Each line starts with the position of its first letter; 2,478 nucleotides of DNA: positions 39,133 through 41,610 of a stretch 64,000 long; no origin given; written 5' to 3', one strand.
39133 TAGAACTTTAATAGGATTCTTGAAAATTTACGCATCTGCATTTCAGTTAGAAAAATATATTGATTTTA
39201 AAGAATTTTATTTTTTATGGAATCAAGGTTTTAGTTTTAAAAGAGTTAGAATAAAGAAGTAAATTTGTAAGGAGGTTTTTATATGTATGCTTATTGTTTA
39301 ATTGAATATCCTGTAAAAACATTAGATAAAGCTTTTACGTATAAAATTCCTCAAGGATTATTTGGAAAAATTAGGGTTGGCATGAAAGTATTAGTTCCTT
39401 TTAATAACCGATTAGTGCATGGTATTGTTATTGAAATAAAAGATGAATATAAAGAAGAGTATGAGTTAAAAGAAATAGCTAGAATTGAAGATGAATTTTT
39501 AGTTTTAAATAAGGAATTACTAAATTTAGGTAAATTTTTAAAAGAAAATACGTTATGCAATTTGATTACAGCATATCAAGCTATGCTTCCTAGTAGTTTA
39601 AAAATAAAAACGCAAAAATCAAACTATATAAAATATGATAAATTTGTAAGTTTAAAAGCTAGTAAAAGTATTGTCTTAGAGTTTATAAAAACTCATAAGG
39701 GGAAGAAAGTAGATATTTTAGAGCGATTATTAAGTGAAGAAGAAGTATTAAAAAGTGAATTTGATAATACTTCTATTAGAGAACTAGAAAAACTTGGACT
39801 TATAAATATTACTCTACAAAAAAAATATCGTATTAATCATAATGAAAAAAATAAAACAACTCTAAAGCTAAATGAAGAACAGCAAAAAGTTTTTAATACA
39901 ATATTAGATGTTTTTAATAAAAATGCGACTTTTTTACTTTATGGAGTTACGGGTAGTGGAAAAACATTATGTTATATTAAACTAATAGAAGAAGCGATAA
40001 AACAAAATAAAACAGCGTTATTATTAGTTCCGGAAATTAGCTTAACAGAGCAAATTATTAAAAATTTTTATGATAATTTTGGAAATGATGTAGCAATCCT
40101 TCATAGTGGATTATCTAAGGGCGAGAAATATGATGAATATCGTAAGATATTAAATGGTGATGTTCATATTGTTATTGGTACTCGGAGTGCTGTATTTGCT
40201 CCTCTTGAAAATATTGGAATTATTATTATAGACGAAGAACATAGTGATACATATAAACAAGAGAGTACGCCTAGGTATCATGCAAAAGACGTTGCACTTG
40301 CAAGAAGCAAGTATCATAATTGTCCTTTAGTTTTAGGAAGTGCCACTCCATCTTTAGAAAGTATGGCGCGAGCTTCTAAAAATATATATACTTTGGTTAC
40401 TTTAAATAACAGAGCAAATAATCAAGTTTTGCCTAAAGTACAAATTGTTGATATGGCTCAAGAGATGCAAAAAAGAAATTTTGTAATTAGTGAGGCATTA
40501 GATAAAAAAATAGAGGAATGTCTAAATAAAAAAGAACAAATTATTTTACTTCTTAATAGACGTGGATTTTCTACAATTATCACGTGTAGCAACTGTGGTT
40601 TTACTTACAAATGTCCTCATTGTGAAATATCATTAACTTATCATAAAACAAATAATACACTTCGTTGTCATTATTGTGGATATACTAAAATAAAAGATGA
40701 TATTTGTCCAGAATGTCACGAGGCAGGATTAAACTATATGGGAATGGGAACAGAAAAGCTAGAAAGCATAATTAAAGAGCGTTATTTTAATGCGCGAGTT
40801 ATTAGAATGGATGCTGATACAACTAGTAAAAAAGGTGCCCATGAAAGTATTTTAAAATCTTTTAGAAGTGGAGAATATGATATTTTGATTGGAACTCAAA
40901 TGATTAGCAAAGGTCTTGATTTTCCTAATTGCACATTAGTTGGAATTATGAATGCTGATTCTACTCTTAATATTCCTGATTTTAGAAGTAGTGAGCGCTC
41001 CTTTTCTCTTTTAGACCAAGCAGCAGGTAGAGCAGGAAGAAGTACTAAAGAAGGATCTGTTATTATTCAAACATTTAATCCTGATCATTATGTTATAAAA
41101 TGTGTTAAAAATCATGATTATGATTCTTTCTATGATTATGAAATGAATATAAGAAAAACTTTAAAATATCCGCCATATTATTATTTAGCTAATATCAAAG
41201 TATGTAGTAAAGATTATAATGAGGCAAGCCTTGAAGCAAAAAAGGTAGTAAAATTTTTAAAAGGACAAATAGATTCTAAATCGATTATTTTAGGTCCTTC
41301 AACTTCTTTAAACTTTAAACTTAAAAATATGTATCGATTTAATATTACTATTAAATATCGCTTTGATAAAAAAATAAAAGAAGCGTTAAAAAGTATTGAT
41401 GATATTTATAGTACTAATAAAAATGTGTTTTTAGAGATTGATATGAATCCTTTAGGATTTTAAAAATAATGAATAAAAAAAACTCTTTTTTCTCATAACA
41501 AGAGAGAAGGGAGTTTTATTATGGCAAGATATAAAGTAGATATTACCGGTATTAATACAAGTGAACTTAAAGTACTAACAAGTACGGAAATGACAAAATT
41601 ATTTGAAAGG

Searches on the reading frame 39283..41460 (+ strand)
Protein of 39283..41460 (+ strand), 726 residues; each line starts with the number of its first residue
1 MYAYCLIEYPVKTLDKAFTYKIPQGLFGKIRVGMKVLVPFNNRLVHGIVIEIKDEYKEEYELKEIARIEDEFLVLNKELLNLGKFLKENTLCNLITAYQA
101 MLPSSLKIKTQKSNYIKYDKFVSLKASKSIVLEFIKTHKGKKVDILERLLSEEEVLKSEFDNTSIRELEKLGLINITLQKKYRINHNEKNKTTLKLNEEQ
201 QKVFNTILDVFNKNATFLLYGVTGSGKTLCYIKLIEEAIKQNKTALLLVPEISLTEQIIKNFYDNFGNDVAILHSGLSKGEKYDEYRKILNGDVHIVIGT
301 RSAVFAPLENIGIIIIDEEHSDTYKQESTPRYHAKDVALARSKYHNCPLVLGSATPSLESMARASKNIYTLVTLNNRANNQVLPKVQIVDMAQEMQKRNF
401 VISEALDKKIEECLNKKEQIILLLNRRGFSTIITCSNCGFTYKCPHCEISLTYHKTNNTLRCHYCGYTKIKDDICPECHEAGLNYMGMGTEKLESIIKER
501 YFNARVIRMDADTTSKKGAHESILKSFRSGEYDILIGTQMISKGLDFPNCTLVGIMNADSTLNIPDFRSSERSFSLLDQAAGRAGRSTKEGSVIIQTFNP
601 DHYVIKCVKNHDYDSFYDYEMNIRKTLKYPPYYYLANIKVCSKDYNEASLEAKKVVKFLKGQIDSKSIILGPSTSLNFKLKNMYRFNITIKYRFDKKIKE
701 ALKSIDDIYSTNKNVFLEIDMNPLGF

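Call 52: search_protein_families(library=pfam, proteins=[window:39283-41460:+], max_evalue=0.00001)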
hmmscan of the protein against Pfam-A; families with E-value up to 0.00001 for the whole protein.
window:39283-41460:+ (726 aa): 6 families
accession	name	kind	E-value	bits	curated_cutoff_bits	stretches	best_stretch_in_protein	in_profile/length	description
PF17764.6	PriA_3primeBD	-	1e-22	80.3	22.7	1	11-103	6-96/96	3'DNA-binding domain (3'BD)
PF00270.35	DEAD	-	8.9e-21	74.8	26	1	198-361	2-164/167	DEAD/DEAH box helicase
PF04851.21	ResIII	-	1.7e-20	74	22.5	1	194-357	2-163/164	Type III restriction enzyme, res subunit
PF00271.37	Helicase_C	-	1.5e-16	61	23.5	1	491-587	26-109/110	Helicase conserved C-terminal domain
PF18074.6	PriA_C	-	2.6e-15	57.4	26.9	1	631-723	1-95/95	Primosomal protein N C-terminal domain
PF18319.7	Zn_ribbon_PriA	-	1e-11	45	26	1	444-469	1-26/27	PriA DNA helicase Cys-rich region (CRR) domain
